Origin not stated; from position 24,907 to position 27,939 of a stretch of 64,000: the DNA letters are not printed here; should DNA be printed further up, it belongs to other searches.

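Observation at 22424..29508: NACHT-HEAT-FGE-sulfatase STAND protein embedded in a small oxidoreductase/aldolase gene cluster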

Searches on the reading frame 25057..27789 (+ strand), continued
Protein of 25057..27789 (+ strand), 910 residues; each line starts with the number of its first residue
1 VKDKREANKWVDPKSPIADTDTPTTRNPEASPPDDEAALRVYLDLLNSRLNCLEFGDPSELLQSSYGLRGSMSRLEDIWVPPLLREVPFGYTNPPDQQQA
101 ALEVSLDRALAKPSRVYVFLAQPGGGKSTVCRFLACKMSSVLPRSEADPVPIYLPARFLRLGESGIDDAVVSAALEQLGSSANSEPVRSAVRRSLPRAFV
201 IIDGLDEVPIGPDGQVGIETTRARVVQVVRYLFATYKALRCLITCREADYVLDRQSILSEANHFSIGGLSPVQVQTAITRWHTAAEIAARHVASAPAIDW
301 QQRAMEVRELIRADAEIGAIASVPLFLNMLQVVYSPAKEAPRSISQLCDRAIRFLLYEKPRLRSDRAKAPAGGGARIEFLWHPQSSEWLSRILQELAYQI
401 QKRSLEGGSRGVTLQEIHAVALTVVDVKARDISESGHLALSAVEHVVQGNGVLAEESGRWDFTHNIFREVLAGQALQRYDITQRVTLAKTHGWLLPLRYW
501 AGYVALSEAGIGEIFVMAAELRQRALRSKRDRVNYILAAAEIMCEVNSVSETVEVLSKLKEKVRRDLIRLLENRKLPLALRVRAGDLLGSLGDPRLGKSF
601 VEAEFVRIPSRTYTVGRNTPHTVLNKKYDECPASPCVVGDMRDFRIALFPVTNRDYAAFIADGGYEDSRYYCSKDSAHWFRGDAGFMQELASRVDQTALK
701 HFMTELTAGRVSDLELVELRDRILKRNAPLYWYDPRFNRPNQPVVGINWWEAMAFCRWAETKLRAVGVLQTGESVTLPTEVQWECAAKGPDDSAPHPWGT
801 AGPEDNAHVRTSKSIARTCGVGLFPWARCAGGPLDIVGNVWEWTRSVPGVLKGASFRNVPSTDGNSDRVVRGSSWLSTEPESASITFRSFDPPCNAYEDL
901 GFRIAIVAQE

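Call 19: search_solved_structures(query=window:25057-27789:+, max_evalue=0.001, show_alignments=3)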
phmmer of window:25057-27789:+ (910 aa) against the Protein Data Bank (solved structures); distinct sequences matched with E-value up to 0.001: 23.
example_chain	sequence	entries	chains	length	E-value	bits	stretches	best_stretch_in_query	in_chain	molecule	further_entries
4x8b_A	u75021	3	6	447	7.4e-13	50.5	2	740-905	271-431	Sulfoxide synthase EgtB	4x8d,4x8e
7spq_A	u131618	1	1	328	4.8e-10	41.2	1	739-875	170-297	Serine/threonine kinase ToxD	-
9myj_B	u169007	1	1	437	3e-08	35.3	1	732-802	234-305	Lipoprotein, putative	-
9p6h_B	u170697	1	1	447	3.2e-08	35.2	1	732-802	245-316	Lipoprotein, putative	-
9ots_A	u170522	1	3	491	3.7e-08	35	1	732-802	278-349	Por secretion system protein porK/gldK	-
9mzu_A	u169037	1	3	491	3.7e-08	35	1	732-802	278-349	PorK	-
1y4j_A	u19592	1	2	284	5.7e-08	34.4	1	737-906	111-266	Sulfatase modifying factor 2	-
8ux5_A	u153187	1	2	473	9.6e-08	33.6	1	739-846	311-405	Selenoxide synthase OvsA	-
2y3c_A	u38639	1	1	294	1.8e-07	32.7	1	775-905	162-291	TREPONEMA DENTICOLA VARIABLE PROTEIN 1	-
8u41_A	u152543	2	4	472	3.9e-07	31.6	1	739-846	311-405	Selenoxide synthase OvsA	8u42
31dc_A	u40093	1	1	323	2.7e-06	28.8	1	737-905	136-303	Formylglycine-generating enzyme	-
2aft_X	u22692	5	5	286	4e-06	28.3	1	737-905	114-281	Sulfatase modifying factor 1 | Sulfatase-modifying factor 1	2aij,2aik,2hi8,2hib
2afy_X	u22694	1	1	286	5.6e-06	27.8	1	737-905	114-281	Sulfatase modifying factor 1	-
8khq_A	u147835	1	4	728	8e-06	27.3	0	744-885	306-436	5-histidylcysteine sulfoxide synthase/putative 4-mercaptohistidine N1-methyltranferase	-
8vih_A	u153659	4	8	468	1.1e-05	26.8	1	744-905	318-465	Sulfoxide synthase EgtB-IV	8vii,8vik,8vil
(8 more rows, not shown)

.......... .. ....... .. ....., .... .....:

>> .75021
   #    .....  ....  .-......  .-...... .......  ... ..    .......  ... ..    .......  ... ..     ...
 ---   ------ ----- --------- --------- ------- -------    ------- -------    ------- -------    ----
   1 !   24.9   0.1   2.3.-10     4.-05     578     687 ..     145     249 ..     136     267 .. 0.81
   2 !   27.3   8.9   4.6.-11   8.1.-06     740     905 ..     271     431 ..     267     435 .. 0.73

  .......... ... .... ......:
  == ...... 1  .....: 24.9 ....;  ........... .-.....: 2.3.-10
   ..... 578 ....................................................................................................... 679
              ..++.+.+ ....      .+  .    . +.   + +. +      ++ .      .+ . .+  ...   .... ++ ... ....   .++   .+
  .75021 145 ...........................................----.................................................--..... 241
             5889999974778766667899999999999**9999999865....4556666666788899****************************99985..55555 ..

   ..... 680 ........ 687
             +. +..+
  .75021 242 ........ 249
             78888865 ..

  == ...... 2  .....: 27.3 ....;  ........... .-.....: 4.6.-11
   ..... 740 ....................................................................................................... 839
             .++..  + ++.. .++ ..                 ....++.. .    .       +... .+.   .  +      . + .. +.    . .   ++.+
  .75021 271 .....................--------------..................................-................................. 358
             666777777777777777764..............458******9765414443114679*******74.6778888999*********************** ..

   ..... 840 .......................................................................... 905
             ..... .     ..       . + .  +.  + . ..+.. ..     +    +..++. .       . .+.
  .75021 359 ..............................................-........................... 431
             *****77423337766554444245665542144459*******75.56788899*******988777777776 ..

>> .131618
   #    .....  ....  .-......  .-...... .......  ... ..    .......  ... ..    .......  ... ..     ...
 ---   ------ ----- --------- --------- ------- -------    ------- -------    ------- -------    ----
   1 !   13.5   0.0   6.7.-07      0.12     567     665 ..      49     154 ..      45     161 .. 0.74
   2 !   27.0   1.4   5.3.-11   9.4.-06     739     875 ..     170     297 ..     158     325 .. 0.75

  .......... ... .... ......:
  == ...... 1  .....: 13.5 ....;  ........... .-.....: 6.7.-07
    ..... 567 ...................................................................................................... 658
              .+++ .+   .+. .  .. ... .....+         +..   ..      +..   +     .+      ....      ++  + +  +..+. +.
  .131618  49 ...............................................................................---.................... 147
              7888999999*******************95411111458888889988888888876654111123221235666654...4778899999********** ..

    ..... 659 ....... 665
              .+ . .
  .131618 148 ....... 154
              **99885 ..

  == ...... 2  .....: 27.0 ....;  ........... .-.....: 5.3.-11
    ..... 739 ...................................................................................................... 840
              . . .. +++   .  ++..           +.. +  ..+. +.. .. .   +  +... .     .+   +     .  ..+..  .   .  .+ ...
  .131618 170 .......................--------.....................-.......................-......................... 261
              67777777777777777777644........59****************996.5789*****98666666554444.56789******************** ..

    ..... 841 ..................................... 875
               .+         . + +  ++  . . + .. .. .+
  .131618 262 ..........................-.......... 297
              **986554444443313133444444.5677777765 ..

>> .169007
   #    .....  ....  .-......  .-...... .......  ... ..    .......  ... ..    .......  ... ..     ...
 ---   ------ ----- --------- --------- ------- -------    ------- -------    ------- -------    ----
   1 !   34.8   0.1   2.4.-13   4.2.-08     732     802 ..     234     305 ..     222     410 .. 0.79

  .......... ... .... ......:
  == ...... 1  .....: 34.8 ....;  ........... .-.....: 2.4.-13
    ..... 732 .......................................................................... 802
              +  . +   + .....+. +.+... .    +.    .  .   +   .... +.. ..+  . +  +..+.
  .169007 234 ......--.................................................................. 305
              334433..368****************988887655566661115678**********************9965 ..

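Call 20: find_related_loci(query=A1, collection=genome_contigs, flank=10000)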
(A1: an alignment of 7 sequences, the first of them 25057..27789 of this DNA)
Query A1 (910 aa) in genome_contigs; peptide patterns used: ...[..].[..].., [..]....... (x = any residue, [..] = any of these).
600 stretches matched a pattern (row limit reached: there are more); 482 encode a relative of the query (tblastn E <= 1e-3); the best 80 are kept; 80 distinct loci.
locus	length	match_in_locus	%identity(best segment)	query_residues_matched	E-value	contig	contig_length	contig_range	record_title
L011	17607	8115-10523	25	13-906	4e-41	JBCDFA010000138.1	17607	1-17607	MAG: Chloroflexota bacterium isolate P01_G01_bin.9 k141_612005_length_17607_cov_26.9281, whole genome shotgun sequence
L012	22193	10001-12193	24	118-875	2e-36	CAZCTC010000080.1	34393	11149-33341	MAG TPA_asm: uncultured Anaerolineales bacterium isolate binchicken_co20_433 genome assembly, contig: NODE_2719_length_3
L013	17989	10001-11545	27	324-875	2e-35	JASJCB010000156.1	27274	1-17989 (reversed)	MAG: Acidobacteriota bacterium isolate MO_135.B14 MO_135.c_515, whole genome shotgun sequence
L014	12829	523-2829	24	98-907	3e-32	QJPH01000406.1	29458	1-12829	MAG: Candidatus Methylumidiphilus alinenensis isolate AMbin10 contig03600, whole genome shotgun sequence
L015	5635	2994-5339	25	100-906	2e-27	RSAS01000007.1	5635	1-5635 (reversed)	MAG: Candidatus Viridilinea halotolerans isolate Chok-6 NODE_1107_length_5635_cov_9.947491, whole genome shotgun sequenc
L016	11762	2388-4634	23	109-903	3e-29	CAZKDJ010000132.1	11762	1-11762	MAG TPA_asm: uncultured Anaerolineales bacterium isolate binchicken_co116_320 genome assembly, contig: NODE_5998_length_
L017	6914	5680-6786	28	569-883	8e-23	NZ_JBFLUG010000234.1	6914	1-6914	Parafrankia sp. FMc2 NODE_234_length_6914_cov_71.777221, whole genome shotgun sequence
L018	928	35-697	31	640-904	2e-23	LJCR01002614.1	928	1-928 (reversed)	Kouleothrix aurantiaca strain COM-B contig_2613, whole genome shotgun sequence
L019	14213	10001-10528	36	735-908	7e-21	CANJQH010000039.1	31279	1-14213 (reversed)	MAG: Anaerolineae bacterium isolate RH-23may17-496 genome assembly, contig: RH-23may17-C10145, whole genome shotgun sequ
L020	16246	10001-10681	31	641-905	3e-20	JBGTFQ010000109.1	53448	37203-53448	MAG: Rubrobacteraceae bacterium isolate JTS-RE196 k141_7407199, whole genome shotgun sequence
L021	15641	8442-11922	34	608-910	1e-19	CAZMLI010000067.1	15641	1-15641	MAG TPA_asm: uncultured Planctomycetota bacterium isolate SRP215229_co1_161 genome assembly, contig: NODE_2336_length_15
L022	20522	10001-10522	35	729-905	1e-19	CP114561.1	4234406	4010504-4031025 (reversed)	MAG: Candidatus Manganitrophus sp. isolate GAC4 chromosome, complete genome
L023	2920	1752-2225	35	743-905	1e-19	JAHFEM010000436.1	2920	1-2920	MAG: Nitrospirae bacterium isolate nzgw269 NODE_97145_length_2921_cov_1.628929, whole genome shotgun sequence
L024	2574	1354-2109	29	606-904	1e-19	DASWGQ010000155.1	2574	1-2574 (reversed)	MAG TPA_asm: Myxococcales bacterium isolate SMAG_U2820 k141_639294, whole genome shotgun sequence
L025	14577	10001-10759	31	605-902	4e-19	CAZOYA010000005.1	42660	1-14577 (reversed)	MAG TPA_asm: uncultured Gemmatimonadaceae bacterium isolate SRP263527_co2_188 genome assembly, contig: NODE_644_length_4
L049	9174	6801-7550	28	608-904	2e-15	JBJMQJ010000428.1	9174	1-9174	MAG: Myxococcales bacterium isolate H1_18_all_fractions_conc_118_70_14 k255_5913369, whole genome shotgun sequence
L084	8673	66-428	37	741-854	2e-13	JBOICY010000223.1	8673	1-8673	MAG: Methylococcales bacterium isolate H1-B1_metabat2.bin.32 k127_590144, whole genome shotgun sequence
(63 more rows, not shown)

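Call 35: search_protein_families(library=pfam, proteins=[L017:218-1684:+, L017:1698-2810:+, L017:2928-3959:+, L017:3973-4440:+, L017:4447-6792:+, L009:13799-14923:-, L006:13446-14132:+, L006:14144-15100:+, L009:16367-17275:-], max_evalue=0.001)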
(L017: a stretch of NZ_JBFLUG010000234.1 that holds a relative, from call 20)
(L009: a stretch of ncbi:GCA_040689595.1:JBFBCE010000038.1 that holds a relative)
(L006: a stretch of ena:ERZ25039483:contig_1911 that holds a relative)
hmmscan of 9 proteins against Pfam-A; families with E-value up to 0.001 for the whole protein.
L017:218-1684:+ (488 aa): 0 families

L017:1698-2810:+ (370 aa): 0 families

L017:2928-3959:+ (343 aa): 1 family
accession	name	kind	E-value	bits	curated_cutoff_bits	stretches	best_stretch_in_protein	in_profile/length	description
PF02615.19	Ldh_2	-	7.9e-59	199.9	38.8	1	12-305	5-315/333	Malate/L-lactate dehydrogenase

L017:3973-4440:+ (155 aa): 0 families

L017:4447-6792:+ (781 aa): 1 family
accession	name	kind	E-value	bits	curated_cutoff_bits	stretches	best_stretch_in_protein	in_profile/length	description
PF03781.23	FGE-sulfatase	-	4.3e-18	66.3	23.3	1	485-769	30-219/255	Sulfatase-modifying factor enzyme 1-like domain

L009:13799-14923:- (374 aa): 1 family
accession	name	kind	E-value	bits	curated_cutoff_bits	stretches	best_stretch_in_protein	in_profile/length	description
PF03435.24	Sacchrp_dh_NADP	-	0.00095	19.9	25.1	0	7-91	1-76/129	Saccharopine dehydrogenase NADP binding domain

L006:13446-14132:+ (228 aa): 1 family
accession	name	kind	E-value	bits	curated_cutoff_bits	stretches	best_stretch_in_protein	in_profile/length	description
PF13640.12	2OG-FeII_Oxy_3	-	2.6e-08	35.1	27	1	118-208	5-98/98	2OG-Fe(II) oxygenase superfamily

L006:14144-15100:+ (318 aa): 1 family
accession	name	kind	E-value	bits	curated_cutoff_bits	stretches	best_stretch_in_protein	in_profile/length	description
PF00291.31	PALP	-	1.8e-45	156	35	1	22-299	4-294/295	Pyridoxal-phosphate dependent enzyme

L009:16367-17275:- (302 aa): 1 family
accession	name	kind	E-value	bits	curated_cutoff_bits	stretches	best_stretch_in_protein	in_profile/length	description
PF00291.31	PALP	-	1.7e-60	205.3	35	1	28-298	22-295/295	Pyridoxal-phosphate dependent enzyme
